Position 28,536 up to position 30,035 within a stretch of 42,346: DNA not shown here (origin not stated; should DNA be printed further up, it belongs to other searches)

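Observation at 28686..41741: Two paralogous TMTC/PMT-like GT-C + TPR proteins bracket uppP and two giant Ser-rich secreted proteins: candidate protein O-glycosylation / cell-surface module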

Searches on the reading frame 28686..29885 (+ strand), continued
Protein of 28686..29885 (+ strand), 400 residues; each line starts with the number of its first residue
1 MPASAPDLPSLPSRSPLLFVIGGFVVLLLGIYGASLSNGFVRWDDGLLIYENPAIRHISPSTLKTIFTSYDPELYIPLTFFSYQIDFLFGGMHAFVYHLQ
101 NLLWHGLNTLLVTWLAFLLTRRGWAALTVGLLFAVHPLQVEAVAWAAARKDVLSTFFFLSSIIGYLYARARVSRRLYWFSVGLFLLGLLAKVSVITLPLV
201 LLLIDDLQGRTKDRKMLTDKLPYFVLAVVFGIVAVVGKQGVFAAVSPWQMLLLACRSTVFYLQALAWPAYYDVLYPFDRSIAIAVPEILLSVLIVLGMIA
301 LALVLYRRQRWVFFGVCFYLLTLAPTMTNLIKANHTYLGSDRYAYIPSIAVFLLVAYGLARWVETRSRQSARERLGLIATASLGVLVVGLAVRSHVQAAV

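Call 59: find_encoding_contigs(protein=P0058, flank=10000, max_places=1)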
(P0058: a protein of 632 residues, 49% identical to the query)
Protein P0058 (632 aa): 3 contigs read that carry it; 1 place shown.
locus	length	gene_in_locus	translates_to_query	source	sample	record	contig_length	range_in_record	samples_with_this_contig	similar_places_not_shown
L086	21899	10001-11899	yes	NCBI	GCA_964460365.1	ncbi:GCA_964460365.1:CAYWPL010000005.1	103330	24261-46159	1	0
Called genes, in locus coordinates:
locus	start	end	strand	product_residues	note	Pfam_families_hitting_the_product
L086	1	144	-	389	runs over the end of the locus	PF00395:SLH (weak), PF00188:CAP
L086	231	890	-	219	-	PF00188:CAP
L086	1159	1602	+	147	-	PF00828:Ribosomal_L27A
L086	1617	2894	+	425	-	PF00344:SecY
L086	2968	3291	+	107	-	-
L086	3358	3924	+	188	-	PF00406:ADK, PF13207:AAA_17, PF13238:AAA_18 (weak), PF13671:AAA_33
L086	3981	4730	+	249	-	PF00557:Peptidase_M24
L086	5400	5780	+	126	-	PF00416:Ribosomal_S13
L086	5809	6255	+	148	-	PF00411:Ribosomal_S11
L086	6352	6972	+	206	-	PF00163:Ribosomal_S4, PF01479:S4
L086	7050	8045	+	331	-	PF01193:RNA_pol_L, PF01000:RNA_pol_A_bac, PF03118:RNA_pol_A_CTD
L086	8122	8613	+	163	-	PF01196:Ribosomal_L17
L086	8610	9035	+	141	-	PF00572:Ribosomal_L13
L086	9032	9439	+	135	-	PF00380:Ribosomal_S9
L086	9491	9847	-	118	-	-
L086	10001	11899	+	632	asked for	PF13424:TPR_12, PF00515:TPR_1 (weak), PF00515:TPR_1, PF13414:TPR_11, PF13432:TPR_16, PF14559:TPR_19, PF13414:TPR_11, PF13432:TPR_16, +17 more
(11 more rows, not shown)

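Call 87: search_protein_families(library=pfam, alignment_id=A2, max_evalue=0.1)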
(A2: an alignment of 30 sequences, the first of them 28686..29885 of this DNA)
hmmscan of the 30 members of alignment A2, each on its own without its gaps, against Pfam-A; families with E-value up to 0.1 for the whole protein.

A. member 1, window:28686-29885:+ (400 aa): 0 families

B. families by the number of members that match (of 30 scanned): 3 families
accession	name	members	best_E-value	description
PF13231.12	PMT_2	3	3.7e-09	Dolichyl-phosphate-mannose-protein mannosyltransferase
PF02366.24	PMT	1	1.1e-05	Dolichyl-phosphate-mannose-protein mannosyltransferase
PF07695.17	7TMR-DISM_7TM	1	0.0023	7TM diverse intracellular signalling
